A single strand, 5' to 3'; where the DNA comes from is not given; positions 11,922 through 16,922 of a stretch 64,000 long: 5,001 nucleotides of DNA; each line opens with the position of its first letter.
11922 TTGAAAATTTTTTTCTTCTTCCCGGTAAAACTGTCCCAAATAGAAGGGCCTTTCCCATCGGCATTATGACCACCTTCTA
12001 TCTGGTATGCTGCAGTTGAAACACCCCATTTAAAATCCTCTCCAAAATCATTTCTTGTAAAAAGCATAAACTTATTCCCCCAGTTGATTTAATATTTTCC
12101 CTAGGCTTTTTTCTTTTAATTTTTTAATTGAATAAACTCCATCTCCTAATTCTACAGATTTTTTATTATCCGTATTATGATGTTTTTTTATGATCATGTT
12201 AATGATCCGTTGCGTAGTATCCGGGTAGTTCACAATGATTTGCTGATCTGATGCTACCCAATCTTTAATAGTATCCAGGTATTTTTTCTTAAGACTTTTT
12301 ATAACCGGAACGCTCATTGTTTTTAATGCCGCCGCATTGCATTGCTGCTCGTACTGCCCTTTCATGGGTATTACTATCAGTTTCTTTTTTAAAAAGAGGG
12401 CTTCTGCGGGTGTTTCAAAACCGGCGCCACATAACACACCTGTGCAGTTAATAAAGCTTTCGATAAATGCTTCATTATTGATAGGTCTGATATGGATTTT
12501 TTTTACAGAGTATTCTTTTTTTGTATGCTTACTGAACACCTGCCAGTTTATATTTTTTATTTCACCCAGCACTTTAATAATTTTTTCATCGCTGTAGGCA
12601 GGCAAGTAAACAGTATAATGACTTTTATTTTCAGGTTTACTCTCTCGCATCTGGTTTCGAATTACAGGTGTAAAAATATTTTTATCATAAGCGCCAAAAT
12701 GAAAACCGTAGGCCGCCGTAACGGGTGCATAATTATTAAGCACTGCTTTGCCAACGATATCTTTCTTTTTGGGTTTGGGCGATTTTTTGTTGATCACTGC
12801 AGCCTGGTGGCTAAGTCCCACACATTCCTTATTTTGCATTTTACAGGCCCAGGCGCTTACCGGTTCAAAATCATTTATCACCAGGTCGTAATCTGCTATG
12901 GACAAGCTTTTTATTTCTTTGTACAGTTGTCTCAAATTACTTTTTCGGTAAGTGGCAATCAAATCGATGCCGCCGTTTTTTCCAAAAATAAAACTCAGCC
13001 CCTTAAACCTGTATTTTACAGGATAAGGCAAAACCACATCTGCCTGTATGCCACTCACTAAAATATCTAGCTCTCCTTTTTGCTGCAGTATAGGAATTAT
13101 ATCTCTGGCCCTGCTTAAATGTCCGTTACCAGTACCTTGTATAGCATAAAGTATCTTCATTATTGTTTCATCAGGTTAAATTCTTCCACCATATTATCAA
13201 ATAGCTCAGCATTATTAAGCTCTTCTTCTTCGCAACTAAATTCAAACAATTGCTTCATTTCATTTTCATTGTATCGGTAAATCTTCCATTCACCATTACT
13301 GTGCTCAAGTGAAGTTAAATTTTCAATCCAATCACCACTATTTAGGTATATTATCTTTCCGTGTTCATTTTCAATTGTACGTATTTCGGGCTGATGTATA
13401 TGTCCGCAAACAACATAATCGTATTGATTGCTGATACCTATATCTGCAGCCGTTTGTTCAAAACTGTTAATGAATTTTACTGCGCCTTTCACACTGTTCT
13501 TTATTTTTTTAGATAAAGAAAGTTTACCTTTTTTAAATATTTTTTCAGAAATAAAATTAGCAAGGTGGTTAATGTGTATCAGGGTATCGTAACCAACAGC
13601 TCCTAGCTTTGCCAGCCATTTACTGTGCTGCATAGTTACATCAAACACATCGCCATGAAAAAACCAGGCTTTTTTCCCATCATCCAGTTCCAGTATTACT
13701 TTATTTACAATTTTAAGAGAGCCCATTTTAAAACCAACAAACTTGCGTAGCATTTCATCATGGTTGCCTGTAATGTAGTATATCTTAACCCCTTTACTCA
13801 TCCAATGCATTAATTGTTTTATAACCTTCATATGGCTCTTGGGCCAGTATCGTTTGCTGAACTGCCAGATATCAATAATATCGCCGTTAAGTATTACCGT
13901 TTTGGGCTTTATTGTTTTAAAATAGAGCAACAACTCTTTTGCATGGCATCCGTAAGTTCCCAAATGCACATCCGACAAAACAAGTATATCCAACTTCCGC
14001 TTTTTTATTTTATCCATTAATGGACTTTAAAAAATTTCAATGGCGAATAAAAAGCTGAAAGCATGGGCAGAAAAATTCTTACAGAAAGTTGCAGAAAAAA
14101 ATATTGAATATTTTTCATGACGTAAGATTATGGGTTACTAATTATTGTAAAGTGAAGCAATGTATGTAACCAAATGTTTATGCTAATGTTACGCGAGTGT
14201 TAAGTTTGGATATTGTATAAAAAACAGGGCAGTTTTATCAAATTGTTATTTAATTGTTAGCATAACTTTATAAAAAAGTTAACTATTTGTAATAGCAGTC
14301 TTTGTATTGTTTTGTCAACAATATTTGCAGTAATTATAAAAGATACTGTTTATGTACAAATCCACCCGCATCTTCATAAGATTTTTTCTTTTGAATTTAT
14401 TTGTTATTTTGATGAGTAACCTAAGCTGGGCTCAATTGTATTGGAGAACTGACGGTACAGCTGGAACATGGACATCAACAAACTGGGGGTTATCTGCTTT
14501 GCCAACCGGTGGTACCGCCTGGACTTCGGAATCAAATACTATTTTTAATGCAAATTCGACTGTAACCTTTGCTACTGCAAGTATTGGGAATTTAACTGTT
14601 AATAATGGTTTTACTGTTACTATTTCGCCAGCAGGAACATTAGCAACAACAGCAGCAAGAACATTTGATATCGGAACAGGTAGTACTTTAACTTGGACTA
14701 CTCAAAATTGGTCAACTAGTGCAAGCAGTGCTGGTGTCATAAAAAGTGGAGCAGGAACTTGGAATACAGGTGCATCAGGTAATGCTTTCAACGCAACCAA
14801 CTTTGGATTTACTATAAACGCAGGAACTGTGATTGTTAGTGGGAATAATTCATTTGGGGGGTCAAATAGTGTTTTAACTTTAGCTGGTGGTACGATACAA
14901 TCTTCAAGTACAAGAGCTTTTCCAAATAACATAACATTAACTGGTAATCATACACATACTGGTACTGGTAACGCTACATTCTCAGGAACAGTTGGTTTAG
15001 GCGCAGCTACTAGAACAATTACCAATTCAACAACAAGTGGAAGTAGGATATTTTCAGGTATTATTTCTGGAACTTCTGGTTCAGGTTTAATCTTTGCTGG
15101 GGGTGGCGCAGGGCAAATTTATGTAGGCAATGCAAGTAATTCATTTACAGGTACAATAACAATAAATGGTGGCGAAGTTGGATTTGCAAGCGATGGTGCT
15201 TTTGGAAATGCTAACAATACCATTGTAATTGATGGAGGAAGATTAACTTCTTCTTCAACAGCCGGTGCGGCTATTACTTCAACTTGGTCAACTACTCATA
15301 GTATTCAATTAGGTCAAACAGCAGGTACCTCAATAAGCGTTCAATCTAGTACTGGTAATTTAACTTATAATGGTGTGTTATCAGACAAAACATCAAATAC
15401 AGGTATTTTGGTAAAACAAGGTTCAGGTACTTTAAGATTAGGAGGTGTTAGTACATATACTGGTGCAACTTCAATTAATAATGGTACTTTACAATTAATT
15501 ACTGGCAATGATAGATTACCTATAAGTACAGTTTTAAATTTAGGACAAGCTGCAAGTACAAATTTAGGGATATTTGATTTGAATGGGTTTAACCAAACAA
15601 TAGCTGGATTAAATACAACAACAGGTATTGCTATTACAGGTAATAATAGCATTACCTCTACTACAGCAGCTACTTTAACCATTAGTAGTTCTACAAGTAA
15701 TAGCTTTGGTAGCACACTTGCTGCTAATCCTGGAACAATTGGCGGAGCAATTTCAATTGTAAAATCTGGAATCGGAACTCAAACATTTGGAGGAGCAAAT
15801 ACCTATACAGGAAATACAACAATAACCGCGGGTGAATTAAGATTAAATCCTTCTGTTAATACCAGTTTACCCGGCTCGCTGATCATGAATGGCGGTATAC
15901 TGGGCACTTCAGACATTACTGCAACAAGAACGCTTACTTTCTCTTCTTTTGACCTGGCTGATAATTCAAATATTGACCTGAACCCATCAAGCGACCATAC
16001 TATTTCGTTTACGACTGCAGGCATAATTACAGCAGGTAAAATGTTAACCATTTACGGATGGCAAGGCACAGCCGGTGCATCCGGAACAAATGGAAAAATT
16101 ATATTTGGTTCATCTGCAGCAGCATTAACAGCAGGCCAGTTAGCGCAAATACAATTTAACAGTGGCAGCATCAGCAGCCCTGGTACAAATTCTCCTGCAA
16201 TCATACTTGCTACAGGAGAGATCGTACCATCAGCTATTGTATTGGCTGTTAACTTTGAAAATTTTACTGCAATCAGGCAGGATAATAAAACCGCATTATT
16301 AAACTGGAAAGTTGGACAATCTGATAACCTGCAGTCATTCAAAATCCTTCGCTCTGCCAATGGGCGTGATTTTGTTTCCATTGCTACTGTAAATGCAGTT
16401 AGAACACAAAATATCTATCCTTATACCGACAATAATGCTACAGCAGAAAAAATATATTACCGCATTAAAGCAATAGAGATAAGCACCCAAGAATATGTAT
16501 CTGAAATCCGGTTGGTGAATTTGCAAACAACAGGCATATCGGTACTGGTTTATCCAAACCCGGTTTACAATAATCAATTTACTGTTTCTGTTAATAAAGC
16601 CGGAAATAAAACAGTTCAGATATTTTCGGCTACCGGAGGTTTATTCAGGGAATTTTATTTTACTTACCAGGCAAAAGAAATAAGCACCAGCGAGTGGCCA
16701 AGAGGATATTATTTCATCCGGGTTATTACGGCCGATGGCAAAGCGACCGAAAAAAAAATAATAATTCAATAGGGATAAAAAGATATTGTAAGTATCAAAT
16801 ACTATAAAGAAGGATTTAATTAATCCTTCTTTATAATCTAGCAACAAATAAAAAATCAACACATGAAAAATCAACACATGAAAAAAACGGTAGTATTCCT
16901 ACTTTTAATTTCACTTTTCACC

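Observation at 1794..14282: De novo Pho-box-like motif: phased 11-bp TAAY arrays define a candidate phosphate-starvation regulon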

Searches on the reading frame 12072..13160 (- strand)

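Call 7: search_protein_families(library=pfam, proteins=[window:12072-13160:-])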
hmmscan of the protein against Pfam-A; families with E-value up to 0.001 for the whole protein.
window:12072-13160:- (362 aa): 1 family
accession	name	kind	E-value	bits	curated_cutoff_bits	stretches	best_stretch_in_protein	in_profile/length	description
PF13528.12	Glyco_trans_1_3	-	1.9e-32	113.2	25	1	1-298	1-314/322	Glycosyl transferase family 1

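Call 30: search_protein_families(library=ncbifam, proteins=[window:12072-13160:-], max_evalue=0.00001)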
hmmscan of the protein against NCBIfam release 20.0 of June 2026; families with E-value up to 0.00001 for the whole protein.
window:12072-13160:- (362 aa): 1 family
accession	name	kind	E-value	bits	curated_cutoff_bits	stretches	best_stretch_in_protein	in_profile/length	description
TIGR00661.1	MJ1255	subfamily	2.5e-49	168.3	195.9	1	2-302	1-309/321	MJ1255/VC2487 family glycosyltransferase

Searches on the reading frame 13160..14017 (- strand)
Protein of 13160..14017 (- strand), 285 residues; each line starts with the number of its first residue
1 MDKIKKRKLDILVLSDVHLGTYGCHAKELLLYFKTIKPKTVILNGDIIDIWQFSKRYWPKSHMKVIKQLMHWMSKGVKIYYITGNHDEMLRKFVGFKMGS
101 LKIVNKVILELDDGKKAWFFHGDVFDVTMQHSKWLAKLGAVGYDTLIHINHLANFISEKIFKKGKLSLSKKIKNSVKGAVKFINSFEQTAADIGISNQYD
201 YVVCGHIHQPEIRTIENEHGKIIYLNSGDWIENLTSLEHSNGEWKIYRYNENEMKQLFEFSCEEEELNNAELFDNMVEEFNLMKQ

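Call 8: search_protein_families(library=pfam, proteins=[window:13160-14017:-])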
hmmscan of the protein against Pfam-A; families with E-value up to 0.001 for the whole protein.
window:13160-14017:- (285 aa): 2 families
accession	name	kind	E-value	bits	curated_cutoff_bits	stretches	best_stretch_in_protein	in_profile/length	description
PF00149.33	Metallophos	-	4.8e-13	50.4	21.5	1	11-210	3-191/191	Calcineurin-like phosphoesterase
PF12850.12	Metallophos_2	-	4.1e-12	46.8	27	2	10-136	2-101/154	Calcineurin-like phosphoesterase superfamily domain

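Call 15: find_encoding_contigs(protein=window:13160-14017:-, flank=10000, max_places=6)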
Protein window:13160-14017:- (285 aa): 5 contigs read that carry it; 1 place shown.
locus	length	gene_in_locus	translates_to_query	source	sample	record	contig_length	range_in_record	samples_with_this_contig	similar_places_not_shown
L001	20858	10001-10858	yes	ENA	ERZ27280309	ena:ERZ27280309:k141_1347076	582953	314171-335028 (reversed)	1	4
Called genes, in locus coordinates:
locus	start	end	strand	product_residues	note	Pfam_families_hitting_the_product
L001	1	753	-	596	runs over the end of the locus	PF00664:ABC_membrane, PF00005:ABC_tran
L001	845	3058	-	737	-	-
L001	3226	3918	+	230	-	PF00072:Response_reg, PF00486:Trans_reg_C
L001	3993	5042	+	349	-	PF00512:HisKA, PF02518:HATPase_c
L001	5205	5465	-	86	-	-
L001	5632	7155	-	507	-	PF22494:choice_anch_I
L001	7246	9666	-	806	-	PF12951:PATR, PF18962:Por_Secre_tail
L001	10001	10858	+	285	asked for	PF00149:Metallophos, PF12850:Metallophos_2 (faint)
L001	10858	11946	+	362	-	PF13528:Glyco_trans_1_3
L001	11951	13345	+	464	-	PF00232:Glyco_hydro_1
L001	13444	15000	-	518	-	PF13231:PMT_2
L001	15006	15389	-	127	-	PF04138:GtrA_DPMS_TM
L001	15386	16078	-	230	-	PF14378:PAP2_3 (weak), PF01569:PAP2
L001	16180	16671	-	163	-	-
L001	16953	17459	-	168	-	PF07661:MORN_2 (faint)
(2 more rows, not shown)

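Call 30: search_protein_families(library=ncbifam, proteins=[window:13160-14017:-], max_evalue=0.00001)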
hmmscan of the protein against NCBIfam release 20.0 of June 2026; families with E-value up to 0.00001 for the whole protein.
window:13160-14017:- (285 aa): 3 families
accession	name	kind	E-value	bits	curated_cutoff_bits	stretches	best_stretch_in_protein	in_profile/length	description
NF003743.0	PRK05340.1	equivalog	1.9e-13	50.1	134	1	10-246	3-236/242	UDP-2,3-diacylglucosamine diphosphatase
TIGR01854.1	lipid_A_lpxH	equivalog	4.5e-10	39.2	190.35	1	12-237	2-224/231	UDP-2,3-diacylglucosamine diphosphatase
TIGR00040.1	yfcE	subfamily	2.2e-07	31.1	56.25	0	11-148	3-64/158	YfcE family phosphodiesterase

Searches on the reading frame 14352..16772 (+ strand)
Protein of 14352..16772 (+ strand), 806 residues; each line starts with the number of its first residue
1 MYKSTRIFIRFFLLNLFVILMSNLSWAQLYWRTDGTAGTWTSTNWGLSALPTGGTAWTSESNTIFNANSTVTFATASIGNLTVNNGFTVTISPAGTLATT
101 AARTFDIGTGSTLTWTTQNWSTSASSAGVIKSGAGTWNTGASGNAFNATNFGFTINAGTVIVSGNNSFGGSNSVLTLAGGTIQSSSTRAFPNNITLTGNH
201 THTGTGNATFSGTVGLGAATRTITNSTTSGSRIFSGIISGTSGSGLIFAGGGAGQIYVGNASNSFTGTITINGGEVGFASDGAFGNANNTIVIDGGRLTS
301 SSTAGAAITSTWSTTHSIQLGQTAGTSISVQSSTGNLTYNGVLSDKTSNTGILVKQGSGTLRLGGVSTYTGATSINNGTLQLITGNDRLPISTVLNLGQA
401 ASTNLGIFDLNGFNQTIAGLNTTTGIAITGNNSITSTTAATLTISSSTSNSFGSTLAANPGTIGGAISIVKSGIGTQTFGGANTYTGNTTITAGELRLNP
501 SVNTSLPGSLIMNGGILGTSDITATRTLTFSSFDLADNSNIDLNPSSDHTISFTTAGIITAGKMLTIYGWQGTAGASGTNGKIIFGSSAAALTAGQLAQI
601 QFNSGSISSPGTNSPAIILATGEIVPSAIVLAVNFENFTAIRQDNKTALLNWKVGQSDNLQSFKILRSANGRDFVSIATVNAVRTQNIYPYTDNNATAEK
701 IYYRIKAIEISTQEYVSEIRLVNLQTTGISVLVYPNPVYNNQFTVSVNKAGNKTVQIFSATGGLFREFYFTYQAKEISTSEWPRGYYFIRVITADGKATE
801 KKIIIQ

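Call 8: search_protein_families(library=pfam, proteins=[window:14352-16772:+])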
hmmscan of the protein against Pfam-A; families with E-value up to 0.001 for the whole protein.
window:14352-16772:+ (806 aa): 2 families
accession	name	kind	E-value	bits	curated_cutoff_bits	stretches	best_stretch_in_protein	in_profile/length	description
PF12951.13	PATR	-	6e-16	58.6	27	2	353-382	1-30/30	Passenger-associated-transport-repeat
PF18962.6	Por_Secre_tail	-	9e-11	42.4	27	1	733-805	1-75/75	Secretion system C-terminal sorting domain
